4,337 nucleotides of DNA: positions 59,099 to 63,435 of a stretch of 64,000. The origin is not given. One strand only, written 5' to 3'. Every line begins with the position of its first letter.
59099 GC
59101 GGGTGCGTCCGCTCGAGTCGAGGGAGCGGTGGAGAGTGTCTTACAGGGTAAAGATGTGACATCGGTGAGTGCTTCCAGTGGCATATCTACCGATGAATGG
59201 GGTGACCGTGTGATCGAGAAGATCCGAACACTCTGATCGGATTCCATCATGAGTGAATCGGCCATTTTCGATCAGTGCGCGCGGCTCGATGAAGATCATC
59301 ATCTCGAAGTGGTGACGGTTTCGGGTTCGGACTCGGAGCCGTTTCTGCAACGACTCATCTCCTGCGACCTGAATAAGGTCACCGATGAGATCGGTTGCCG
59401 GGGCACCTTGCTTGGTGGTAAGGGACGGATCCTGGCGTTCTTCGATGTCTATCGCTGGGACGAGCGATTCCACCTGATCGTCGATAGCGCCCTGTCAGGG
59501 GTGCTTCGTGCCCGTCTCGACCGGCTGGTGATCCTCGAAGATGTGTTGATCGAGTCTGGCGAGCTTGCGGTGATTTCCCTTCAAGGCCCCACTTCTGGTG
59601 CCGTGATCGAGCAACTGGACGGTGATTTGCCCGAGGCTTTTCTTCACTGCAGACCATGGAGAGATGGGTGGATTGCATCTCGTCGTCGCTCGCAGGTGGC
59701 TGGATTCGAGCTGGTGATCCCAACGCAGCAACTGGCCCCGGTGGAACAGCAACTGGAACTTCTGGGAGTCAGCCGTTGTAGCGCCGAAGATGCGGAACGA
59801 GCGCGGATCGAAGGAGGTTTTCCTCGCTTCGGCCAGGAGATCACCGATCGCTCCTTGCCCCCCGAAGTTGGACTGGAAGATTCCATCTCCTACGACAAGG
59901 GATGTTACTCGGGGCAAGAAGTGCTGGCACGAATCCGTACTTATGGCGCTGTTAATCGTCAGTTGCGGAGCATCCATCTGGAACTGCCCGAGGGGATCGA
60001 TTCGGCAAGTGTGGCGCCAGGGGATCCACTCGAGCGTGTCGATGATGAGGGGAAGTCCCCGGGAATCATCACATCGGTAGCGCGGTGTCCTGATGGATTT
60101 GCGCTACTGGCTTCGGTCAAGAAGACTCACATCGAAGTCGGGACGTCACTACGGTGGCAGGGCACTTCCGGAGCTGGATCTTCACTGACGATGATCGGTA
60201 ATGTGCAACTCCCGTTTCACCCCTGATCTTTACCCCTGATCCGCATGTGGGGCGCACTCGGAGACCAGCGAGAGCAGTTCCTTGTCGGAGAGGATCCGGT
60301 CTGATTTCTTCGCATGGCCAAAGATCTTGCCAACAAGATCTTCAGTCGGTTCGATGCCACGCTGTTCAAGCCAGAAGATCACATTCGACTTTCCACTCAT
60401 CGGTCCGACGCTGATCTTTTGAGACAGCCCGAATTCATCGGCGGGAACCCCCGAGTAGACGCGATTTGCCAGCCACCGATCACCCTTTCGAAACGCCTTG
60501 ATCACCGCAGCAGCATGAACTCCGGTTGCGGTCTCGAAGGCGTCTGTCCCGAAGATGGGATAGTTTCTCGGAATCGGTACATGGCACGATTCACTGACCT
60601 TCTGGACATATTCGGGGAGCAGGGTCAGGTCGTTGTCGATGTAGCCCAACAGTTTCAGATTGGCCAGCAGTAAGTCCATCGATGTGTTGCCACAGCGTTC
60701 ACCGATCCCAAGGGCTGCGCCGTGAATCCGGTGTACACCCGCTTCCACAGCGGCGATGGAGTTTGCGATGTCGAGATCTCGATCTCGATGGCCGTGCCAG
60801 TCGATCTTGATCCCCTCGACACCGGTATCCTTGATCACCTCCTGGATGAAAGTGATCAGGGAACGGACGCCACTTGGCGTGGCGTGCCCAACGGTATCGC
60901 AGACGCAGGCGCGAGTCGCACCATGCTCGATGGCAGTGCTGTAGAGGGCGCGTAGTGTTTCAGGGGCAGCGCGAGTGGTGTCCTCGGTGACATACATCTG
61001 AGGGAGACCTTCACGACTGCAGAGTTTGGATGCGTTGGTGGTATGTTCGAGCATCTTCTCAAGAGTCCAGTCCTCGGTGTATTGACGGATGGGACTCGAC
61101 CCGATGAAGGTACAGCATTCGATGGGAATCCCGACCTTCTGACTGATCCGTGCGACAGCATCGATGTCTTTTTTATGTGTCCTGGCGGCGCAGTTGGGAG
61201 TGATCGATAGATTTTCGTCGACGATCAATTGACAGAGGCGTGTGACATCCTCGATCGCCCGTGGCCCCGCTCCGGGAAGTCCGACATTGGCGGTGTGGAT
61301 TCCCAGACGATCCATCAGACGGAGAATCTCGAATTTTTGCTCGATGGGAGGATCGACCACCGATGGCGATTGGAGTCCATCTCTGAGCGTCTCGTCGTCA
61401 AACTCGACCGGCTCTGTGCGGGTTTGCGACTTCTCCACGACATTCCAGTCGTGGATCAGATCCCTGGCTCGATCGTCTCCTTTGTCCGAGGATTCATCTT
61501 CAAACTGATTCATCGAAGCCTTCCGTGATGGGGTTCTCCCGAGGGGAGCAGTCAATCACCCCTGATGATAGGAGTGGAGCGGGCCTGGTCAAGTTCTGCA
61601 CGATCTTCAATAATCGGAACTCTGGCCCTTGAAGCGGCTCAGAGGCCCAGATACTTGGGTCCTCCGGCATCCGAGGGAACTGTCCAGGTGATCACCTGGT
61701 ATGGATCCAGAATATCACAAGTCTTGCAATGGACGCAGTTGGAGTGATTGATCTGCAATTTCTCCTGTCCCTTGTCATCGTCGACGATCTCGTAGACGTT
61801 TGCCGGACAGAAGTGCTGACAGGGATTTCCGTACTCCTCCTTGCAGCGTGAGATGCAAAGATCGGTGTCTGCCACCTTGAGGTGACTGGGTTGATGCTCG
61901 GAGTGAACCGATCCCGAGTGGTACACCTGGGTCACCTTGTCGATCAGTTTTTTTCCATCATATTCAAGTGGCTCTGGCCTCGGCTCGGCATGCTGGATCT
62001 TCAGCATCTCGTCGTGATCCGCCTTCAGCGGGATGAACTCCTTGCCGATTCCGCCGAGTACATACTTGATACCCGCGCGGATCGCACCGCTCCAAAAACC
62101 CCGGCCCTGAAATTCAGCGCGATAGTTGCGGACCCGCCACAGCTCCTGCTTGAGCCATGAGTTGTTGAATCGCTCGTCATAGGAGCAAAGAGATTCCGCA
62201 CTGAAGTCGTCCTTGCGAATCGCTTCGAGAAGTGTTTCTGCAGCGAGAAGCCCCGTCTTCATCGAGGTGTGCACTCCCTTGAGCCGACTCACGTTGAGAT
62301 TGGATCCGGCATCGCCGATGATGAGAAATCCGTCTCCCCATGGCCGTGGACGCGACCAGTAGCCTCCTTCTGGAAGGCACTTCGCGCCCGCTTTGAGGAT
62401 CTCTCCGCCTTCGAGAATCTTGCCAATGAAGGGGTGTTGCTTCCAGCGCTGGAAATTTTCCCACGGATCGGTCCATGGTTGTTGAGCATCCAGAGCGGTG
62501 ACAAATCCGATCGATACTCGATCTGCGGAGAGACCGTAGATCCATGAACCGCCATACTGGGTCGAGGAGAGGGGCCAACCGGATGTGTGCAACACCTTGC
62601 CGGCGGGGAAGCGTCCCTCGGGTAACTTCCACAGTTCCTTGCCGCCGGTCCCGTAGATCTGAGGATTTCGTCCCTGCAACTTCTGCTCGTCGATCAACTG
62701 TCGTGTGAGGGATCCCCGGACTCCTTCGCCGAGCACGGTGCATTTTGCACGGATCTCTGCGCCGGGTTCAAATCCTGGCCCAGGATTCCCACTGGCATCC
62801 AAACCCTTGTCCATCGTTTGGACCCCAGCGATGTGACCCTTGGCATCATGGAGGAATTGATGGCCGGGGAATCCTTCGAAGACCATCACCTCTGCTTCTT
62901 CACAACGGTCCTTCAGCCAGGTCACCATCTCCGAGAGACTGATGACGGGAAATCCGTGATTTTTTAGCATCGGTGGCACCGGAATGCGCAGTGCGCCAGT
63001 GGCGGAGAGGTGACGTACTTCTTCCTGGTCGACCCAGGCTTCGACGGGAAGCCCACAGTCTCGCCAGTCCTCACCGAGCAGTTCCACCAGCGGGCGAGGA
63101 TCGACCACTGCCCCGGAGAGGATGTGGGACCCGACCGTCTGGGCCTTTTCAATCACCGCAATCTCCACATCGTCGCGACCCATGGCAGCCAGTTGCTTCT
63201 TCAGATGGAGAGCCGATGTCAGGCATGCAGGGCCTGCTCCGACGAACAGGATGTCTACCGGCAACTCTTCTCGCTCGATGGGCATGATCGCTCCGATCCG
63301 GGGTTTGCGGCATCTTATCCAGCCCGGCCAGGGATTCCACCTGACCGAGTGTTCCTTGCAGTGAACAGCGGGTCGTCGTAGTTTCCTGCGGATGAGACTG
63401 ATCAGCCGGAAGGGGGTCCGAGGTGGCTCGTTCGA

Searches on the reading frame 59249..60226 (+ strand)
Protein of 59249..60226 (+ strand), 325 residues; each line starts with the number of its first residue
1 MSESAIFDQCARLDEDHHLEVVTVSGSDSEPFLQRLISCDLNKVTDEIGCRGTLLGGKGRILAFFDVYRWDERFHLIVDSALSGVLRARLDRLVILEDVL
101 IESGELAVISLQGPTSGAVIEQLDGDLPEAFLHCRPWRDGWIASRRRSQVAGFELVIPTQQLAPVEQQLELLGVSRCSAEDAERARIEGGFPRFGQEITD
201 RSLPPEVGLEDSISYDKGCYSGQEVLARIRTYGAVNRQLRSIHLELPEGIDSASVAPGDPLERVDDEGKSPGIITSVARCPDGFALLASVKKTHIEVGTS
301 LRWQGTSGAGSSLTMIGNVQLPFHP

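Call 32: search_protein_families(library=pfam, proteins=[window:59249-60226:+])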
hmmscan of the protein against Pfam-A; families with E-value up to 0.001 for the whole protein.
window:59249-60226:+ (325 aa): 1 family
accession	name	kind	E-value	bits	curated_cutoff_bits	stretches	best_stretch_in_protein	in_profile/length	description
PF01571.26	GCV_T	-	8.1e-17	61.8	25.6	1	18-210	47-253/255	Aminomethyltransferase folate-binding domain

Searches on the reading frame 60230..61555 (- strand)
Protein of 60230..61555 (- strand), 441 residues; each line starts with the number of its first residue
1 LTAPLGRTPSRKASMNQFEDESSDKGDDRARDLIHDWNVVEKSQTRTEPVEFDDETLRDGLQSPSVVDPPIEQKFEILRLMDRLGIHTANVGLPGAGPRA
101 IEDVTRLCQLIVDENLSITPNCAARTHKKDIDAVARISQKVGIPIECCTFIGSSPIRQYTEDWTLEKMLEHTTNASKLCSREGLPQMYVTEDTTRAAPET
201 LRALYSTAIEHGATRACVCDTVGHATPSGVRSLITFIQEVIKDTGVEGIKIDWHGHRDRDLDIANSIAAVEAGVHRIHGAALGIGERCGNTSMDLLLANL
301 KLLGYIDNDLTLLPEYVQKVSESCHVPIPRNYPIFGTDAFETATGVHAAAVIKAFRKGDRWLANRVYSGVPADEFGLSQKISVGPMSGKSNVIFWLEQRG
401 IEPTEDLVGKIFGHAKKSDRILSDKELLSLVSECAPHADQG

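Call 32: search_protein_families(library=pfam, proteins=[window:60230-61555:-])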
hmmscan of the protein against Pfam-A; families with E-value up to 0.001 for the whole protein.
window:60230-61555:- (441 aa): 1 family
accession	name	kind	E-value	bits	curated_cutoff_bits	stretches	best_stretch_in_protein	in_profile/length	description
PF00682.25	HMGL-like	-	6.4e-39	134.4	29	1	51-309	3-247/260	HMGL-like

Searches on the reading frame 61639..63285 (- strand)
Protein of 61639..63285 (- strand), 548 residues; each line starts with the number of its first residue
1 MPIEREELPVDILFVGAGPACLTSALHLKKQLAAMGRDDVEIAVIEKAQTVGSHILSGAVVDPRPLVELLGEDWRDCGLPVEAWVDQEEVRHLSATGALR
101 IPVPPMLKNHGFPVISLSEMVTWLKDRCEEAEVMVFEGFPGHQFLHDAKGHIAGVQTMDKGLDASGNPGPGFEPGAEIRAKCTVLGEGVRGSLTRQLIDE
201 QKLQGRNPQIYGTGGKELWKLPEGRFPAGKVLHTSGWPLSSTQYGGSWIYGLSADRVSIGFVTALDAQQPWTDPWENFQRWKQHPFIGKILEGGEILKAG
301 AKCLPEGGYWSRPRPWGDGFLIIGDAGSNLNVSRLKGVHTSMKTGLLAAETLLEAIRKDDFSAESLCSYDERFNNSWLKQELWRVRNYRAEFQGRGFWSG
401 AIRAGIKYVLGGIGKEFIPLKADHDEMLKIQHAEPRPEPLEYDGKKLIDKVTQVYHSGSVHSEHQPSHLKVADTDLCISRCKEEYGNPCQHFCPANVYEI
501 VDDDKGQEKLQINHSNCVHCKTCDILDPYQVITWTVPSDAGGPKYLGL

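Call 32: search_protein_families(library=pfam, proteins=[window:61639-63285:-])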
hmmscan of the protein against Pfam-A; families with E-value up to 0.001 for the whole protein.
window:61639-63285:- (548 aa): 3 families
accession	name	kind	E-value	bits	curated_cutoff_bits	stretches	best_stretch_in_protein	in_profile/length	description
PF05187.19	Fer4_ETF_QO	-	1.3e-35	122.1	24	1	448-545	5-103/104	Electron transfer flavoprotein-ubiquinone oxidoreductase, 4Fe-4S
PF21162.3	ETFQO_UQ-bd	-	6e-31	107.3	27.7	1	211-304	1-96/96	ETF-QO, ubiquinone-binding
PF12838.12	Fer4_7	-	0.00053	20.8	27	0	488-523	7-44/52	4Fe-4S dicluster domain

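Call 69: find_encoding_contigs(protein=window:61642-63285:-, flank=10000, max_places=2)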
Protein window:61642-63285:- (548 aa): 17 contigs read that carry it; 2 places shown.
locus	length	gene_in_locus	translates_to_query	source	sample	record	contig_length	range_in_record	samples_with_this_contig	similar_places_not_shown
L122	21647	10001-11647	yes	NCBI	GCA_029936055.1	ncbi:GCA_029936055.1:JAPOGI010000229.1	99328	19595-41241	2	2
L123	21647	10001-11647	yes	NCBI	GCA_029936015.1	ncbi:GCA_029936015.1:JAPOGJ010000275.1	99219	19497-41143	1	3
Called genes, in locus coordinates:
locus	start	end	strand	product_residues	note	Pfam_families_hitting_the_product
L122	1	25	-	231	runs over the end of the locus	-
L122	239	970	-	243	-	-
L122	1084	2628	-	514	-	PF05833:NFACT_N, PF05670:NFACT-R_1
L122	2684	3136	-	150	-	PF00334:NDK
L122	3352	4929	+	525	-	PF00158:Sigma54_activat, PF14532:Sigma54_activ_2, PF25601:AAA_lid_14, PF02954:HTH_8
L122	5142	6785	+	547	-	PF00140:Sigma70_r1_2, PF04542:Sigma70_r2, PF04539:Sigma70_r3, PF04545:Sigma70_r4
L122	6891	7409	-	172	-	-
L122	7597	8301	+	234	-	PF10294:Methyltransf_16 (weak), PF05175:MTS, PF13847:Methyltransf_31 (weak), PF13649:Methyltransf_25 (faint), PF01170:UPF0020 (weak)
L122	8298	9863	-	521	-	PF00221:Lyase_aromatic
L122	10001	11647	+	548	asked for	PF21162:ETFQO_UQ-bd, PF05187:Fer4_ETF_QO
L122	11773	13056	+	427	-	PF00682:HMGL-like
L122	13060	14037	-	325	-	PF01571:GCV_T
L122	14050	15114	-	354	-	PF00180:Iso_dh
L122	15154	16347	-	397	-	PF00108:Thiolase_N, PF02803:Thiolase_C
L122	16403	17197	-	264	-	PF00378:ECH_1, PF16113:ECH_2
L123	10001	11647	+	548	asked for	PF21162:ETFQO_UQ-bd, PF05187:Fer4_ETF_QO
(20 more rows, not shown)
